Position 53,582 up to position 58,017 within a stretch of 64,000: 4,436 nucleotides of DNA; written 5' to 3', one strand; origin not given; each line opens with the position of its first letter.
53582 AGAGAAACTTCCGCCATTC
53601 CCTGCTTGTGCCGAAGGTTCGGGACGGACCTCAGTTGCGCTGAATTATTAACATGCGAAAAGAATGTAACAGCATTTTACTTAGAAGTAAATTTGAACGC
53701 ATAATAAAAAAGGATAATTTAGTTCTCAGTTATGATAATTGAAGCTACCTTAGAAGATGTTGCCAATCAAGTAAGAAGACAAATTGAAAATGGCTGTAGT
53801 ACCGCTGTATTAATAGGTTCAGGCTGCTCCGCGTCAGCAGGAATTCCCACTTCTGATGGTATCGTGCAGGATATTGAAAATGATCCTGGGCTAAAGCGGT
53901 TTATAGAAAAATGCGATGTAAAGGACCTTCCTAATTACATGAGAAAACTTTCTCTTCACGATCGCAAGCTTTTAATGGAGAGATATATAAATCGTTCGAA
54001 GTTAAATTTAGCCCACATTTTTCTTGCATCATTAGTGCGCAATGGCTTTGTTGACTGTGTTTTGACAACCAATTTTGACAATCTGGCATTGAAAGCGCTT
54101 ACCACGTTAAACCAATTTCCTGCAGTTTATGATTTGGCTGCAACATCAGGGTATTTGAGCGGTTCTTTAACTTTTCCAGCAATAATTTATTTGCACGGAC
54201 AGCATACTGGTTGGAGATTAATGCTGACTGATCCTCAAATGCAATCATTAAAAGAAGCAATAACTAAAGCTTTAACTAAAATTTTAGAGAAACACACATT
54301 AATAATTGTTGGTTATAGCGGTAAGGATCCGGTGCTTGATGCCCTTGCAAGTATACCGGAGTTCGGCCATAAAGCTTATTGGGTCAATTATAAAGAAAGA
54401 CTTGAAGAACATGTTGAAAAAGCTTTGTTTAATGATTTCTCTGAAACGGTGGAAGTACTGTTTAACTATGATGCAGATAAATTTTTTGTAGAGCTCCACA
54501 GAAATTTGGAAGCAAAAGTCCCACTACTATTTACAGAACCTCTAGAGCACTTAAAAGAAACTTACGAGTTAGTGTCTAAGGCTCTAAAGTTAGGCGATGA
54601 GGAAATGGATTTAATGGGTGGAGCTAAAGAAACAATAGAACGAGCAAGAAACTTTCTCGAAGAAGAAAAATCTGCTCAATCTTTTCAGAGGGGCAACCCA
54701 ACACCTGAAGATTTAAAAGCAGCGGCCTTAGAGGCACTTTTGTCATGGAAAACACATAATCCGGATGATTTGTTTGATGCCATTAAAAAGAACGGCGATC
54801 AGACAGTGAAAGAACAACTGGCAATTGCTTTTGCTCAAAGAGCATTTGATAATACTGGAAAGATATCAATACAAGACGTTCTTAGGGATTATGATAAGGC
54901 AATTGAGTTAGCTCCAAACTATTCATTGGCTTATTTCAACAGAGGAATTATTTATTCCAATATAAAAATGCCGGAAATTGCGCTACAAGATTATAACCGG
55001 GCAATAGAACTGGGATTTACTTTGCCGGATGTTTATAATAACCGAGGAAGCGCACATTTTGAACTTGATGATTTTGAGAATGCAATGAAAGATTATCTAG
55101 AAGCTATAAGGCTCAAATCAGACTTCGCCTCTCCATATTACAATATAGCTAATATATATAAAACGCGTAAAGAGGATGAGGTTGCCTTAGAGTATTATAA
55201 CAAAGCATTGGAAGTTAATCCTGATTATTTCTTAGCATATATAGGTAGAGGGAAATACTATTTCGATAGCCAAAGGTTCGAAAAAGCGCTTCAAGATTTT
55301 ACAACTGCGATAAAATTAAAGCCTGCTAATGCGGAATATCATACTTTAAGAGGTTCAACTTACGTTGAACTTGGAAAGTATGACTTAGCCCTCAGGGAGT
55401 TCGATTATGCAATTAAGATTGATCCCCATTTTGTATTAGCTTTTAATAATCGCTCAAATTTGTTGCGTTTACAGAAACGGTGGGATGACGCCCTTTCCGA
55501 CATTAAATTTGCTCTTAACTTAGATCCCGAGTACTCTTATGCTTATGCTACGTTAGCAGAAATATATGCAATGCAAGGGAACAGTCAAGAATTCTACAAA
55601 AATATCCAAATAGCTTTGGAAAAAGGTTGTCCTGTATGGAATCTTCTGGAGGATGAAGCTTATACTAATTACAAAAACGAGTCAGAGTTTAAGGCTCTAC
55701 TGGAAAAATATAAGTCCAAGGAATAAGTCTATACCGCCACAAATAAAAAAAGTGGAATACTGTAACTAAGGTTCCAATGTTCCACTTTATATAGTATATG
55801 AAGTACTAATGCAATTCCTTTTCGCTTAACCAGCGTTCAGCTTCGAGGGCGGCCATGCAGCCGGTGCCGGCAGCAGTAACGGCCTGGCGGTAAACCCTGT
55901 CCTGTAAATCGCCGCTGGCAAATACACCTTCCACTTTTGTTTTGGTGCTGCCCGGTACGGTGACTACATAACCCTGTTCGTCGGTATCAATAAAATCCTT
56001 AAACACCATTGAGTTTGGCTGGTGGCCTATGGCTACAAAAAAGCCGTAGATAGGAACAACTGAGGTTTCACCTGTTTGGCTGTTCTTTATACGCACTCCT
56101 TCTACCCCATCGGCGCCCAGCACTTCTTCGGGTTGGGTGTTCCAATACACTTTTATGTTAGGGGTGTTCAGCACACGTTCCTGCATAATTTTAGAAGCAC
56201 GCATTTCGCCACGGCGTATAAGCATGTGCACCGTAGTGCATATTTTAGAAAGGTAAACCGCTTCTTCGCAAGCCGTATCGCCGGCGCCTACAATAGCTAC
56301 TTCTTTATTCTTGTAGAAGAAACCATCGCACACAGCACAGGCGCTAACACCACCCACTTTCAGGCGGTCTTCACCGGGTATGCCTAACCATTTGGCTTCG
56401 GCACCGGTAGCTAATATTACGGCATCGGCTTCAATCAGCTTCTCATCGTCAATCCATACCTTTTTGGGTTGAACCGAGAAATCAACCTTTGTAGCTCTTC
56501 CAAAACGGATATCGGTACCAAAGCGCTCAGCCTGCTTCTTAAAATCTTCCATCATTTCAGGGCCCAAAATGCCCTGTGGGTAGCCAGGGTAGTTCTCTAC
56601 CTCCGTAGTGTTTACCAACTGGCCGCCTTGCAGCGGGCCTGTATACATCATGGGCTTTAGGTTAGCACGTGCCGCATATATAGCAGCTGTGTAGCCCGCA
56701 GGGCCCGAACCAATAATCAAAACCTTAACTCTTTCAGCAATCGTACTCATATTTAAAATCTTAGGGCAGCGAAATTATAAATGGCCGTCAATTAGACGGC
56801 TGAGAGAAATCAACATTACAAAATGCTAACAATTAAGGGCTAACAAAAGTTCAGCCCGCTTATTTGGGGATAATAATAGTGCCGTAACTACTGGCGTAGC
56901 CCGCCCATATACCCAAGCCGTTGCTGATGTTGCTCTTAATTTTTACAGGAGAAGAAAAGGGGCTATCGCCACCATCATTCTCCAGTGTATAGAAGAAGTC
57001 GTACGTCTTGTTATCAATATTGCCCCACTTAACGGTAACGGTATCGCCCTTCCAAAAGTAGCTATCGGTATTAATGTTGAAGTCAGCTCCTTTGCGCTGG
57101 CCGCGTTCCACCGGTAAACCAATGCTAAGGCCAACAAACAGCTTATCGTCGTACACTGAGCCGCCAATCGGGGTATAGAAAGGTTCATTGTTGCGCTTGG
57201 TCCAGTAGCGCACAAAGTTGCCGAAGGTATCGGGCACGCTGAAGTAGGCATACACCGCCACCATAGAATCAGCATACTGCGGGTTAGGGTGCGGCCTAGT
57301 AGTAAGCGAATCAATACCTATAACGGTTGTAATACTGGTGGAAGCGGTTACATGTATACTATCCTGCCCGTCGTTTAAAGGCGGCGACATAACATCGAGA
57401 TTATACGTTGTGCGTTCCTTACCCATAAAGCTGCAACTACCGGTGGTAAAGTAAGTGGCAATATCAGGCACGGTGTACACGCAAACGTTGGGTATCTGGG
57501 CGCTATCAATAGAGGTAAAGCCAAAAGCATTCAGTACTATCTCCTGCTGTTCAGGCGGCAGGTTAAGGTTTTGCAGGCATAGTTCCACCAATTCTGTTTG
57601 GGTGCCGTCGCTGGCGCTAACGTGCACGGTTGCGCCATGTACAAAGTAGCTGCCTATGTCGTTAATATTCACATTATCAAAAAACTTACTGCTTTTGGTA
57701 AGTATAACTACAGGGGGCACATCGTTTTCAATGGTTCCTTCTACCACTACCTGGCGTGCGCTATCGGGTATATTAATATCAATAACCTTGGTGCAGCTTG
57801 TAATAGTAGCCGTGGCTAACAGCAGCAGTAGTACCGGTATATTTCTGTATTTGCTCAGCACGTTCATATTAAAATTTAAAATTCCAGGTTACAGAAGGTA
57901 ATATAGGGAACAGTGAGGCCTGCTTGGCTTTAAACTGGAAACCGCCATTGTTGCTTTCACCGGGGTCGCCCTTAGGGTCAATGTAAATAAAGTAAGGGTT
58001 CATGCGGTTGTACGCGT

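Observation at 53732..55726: Stand-alone Sir2 NADase-TPR gene: candidate single-gene anti-phage system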

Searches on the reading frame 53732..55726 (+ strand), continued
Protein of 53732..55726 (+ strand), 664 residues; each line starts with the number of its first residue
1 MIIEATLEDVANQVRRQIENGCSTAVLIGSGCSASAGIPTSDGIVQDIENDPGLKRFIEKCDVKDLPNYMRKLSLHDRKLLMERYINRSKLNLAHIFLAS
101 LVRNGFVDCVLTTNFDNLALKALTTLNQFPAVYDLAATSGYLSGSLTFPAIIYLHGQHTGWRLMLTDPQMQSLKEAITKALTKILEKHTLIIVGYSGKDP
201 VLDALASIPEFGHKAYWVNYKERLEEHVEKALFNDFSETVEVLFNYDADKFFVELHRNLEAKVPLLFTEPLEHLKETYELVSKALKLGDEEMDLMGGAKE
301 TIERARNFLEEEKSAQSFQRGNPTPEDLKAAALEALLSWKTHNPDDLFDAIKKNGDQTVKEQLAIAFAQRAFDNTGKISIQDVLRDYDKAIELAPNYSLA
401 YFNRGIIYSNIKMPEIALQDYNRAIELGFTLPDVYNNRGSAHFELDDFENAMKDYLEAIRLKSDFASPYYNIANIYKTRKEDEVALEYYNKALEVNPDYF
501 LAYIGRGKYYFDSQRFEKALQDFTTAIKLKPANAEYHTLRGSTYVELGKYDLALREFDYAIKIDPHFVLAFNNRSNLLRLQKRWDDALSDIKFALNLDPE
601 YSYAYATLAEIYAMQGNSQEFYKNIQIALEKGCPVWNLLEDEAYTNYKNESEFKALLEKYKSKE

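Call 39: find_encoding_contigs(protein=P0037, flank=8000, max_places=2)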
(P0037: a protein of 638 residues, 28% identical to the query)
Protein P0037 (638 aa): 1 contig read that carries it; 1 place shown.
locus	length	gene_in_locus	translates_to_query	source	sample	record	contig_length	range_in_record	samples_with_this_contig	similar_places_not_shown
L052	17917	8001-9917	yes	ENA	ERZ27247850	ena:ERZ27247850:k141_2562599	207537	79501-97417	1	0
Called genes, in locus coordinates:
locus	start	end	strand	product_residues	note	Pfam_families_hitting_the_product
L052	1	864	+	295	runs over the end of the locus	PF00941:FAD_binding_5, PF03450:CO_deh_flav_C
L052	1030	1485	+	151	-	PF00111:Fer2, PF13085:Fer2_3 (weak), PF01799:Fer2_2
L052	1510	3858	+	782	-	PF01315:Ald_Xan_dh_C, PF02738:MoCoBD_1, PF20256:MoCoBD_2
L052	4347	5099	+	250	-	-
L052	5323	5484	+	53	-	-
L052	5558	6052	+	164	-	PF05163:DinB, PF12867:DinB_2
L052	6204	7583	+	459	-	PF07969:Amidohydro_3 (weak), PF12890:DHOase (faint), PF01979:Amidohydro_1, PF07969:Amidohydro_3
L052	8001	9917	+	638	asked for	PF13289:SIR2_2, PF20308:TPR-S (faint), PF13431:TPR_17 (faint), PF06552:TOM20_plant, PF13414:TPR_11 (faint), PF06552:TOM20_plant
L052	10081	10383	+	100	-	-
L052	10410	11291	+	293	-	-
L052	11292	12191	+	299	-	PF00701:DHDPS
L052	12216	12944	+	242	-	-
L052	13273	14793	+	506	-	PF02133:Transp_cyt_pur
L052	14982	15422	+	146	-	PF13366:PDDEXK_3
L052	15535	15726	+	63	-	-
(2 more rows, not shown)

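Call 40: find_encoding_contigs(protein=P0092, flank=8000, max_places=2)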
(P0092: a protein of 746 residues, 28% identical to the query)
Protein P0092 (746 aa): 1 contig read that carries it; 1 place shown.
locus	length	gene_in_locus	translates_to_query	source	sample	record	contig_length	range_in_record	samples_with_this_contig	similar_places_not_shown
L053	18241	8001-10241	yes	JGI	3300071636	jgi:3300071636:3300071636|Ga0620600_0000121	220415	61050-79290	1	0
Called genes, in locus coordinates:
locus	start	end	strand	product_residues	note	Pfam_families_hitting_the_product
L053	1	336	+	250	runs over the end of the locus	-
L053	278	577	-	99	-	-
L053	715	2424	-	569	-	PF00072:Response_reg (weak), PF11849:DUF3369, PF01966:HD, PF13487:HD_5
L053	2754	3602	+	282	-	PF18312:ScsC_N, PF13098:Thioredoxin_2 (weak), PF13462:Thioredoxin_4, PF01323:DSBA, PF13743:Thioredoxin_5 (weak)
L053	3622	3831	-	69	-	-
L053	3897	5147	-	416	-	PF00561:Abhydrolase_1 (faint), PF12146:Hydrolase_4, PF12697:Abhydrolase_6, PF00326:Peptidase_S9 (faint), PF02566:OsmC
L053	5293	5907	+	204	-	PF00293:NUDIX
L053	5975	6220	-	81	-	PF02604:PhdYeFM_antitox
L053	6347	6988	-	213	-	-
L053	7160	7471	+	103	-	PF22513:FitA-like_RHH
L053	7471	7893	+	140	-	PF01850:PIN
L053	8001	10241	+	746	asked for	PF13289:SIR2_2 (weak), PF06552:TOM20_plant (faint), PF13414:TPR_11 (faint)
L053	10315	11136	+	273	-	-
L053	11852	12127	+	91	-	-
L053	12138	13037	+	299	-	PF00348:polyprenyl_synt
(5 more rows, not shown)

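Call 41: predict_structure(alignment_id=A1)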
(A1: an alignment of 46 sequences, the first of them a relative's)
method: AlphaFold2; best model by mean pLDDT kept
length: 664 residues; sequences in the alignment: 46
mean_pLDDT: 92.6   pTM: 0.77
mean pLDDT of the five models: 92.6, 92.5, 92.0, 91.2, 91.2
residues with pLDDT >= 90: 531; 70-90: 112; 50-70: 21; < 50: 0
segments of 3 or more residues with pLDDT < 50: none
pLDDT, mean of each block of 10 residues (from residue 1): 91 95 96 94 94 92 92 91 93 97 97 93 95 83 78 88 84 90 94 94 92 93 89 78 95 94 89 89 80 85 88 64 83 87 92 94 96 93 98 97 97 98 96 97 97 98 95 95 96 97 97 97 98 97 98 98 98 98 97 98 98 97 98 93 95 95 72
secondary structure, 60 per line:
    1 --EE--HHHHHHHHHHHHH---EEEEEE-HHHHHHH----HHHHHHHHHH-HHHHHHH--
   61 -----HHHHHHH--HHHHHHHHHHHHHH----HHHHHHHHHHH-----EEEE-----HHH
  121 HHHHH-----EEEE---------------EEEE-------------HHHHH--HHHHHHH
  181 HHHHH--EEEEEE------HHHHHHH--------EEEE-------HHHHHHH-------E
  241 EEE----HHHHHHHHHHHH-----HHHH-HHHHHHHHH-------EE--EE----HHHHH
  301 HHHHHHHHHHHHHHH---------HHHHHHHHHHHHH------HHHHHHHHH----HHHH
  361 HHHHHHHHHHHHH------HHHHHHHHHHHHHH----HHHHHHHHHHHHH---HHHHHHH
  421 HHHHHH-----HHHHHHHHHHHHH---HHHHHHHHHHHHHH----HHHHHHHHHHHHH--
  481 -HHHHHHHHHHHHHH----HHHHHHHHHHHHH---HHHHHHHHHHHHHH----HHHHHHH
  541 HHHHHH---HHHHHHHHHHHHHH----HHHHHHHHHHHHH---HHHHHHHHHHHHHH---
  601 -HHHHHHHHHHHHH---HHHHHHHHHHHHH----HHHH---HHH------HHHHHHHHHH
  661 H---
elements in order: H7-19 E23-28 H30-36 H41-50 H52-58 H66-72 H75-88 H93-103 E109-112 H118-125 E131-134 E150-153 H167-171 H174-185 E188-193 H200-206 E215-218 H226-232 E240-243 H248-259 H265-268 H270-278 H296-315 H325-337 H344-352 H357-373 H380-393 H398-410 H414-426 H432-444 H448-461 H466-478 H482-495 H500-512 H516-529 H534-546 H550-563 H568-580 H584-597 H602-614 H618-630 H635-638 H651-661

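Call 44: fold_search(model_id=the predicted structure, library=pdb)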
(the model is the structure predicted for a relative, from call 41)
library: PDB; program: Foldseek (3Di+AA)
matches with E <= 10: 1755; with E <= 0.001: 659
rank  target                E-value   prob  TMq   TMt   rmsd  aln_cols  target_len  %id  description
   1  9qhb                  2.4e-14  1.00  0.32  0.67   5.5       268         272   29  Crystal structure of 16-repeat CTPR protein with eliminated coordination sites (released 2025-10-22)
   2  1w3b_B                3.2e-14  1.00  0.34  0.57   9.9       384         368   23  The superhelical TPR domain of O-linked GlcNAc transferase reveals structural similarities to importin alpha. (released 2004-09-09)
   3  8chy                  4.0e-14  1.00  0.29  0.60   6.9       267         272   29  Crystal structure of an 8-repeat consensus TPR superhelix with Zinc. (released 2024-02-21)
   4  1w3b_A                1.0e-13  1.00  0.38  0.61   9.6       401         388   22  The superhelical TPR domain of O-linked GlcNAc transferase reveals structural similarities to importin alpha. (released 2004-09-09)
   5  6eou                  2.7e-13  1.00  0.37  0.65   6.2       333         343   24  O-GlcNAc transferase TPR domain with the intellectual disability associated mutation L254F (released 2018-05-09)
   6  9qhc_A                5.2e-13  1.00  0.32  0.68   8.5       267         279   28  Crystal structure of 8-repeat CTPR protein with eliminated coordination sites (released 2025-10-22)
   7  7y4i_A                1.4e-12  1.00  0.26  0.22  13.0       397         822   21  Crystal structure of SPINDLY in complex with GDP (released 2022-12-07)
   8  9qhc_B                2.0e-12  1.00  0.31  0.67   8.7       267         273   28  Crystal structure of 8-repeat CTPR protein with eliminated coordination sites (released 2025-10-22)
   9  7ntf_A                3.6e-12  1.00  0.37  0.28  11.2       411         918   21  Cryo-EM structure of unliganded O-GlcNAc transferase (released 2021-11-17)
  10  7yea_A                3.9e-12  1.00  0.40  0.27  10.5       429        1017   23  Human O-GlcNAc transferase Dimer (released 2023-07-12)
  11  7yeh_A                5.6e-12  1.00  0.38  0.26   8.6       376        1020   23  Cryo-EM structure of human OGT-OGA complex (released 2023-07-12)
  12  7y4i_B                5.6e-12  1.00  0.26  0.22  12.7       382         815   21  Crystal structure of SPINDLY in complex with GDP (released 2022-12-07)
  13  8dtg_B                6.1e-12  1.00  0.26  0.24   9.8       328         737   23  Cryo-EM structure of Arabidopsis SPY alternative conformation 1 (released 2023-03-08)
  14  8dth_A                8.1e-12  1.00  0.27  0.25   9.7       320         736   23  Cryo-EM structure of Arabidopsis SPY alternative conformation 2 (released 2023-03-08)
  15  7ntf_B                9.1e-12  1.00  0.39  0.32   4.4       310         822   25  Cryo-EM structure of unliganded O-GlcNAc transferase (released 2021-11-17)
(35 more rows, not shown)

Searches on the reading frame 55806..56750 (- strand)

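Call 43: search_protein_families(library=pfam, proteins=[window:55806-56750:-], max_evalue=0.001)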
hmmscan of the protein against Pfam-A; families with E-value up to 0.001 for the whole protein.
window:55806-56750:- (314 aa): 8 families
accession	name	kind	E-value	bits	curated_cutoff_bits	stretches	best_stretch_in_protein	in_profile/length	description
PF07992.20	Pyr_redox_2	-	5e-46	157.9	26.1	1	9-297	2-291/291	Pyridine nucleotide-disulphide oxidoreductase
PF13738.12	Pyr_redox_3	-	6.7e-18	65.4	30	1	102-280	119-305/305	Pyridine nucleotide-disulphide oxidoreductase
PF00070.33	Pyr_redox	-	1.1e-14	55.1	22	1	151-222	2-80/82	Pyridine nucleotide-disulphide oxidoreductase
PF01134.28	GIDA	-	4.2e-07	29.8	22.1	0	9-38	1-30/391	Glucose inhibited division protein A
PF12831.13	FAD_oxidored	-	3.3e-06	27.1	27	1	10-47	2-40/416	FAD dependent oxidoreductase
PF01266.30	DAO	-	8e-06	26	27.9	0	66-122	151-208/353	FAD dependent oxidoreductase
PF01946.23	Thi4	-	3.6e-05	23.6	26.2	0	8-34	18-45/235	Thi4 family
PF00890.30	FAD_binding_2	-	0.00036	20.3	20.4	0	10-32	2-24/414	FAD binding domain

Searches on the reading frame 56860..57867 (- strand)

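Call 43: search_protein_families(library=pfam, proteins=[window:56860-57867:-], max_evalue=0.001)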
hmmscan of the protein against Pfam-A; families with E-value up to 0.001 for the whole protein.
window:56860-57867:- (335 aa): 1 family
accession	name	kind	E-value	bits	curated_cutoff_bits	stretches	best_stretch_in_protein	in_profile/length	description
PF14054.11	DUF4249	-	1.1e-18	68.3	28.5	1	27-327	2-266/269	Domain of unknown function (DUF4249)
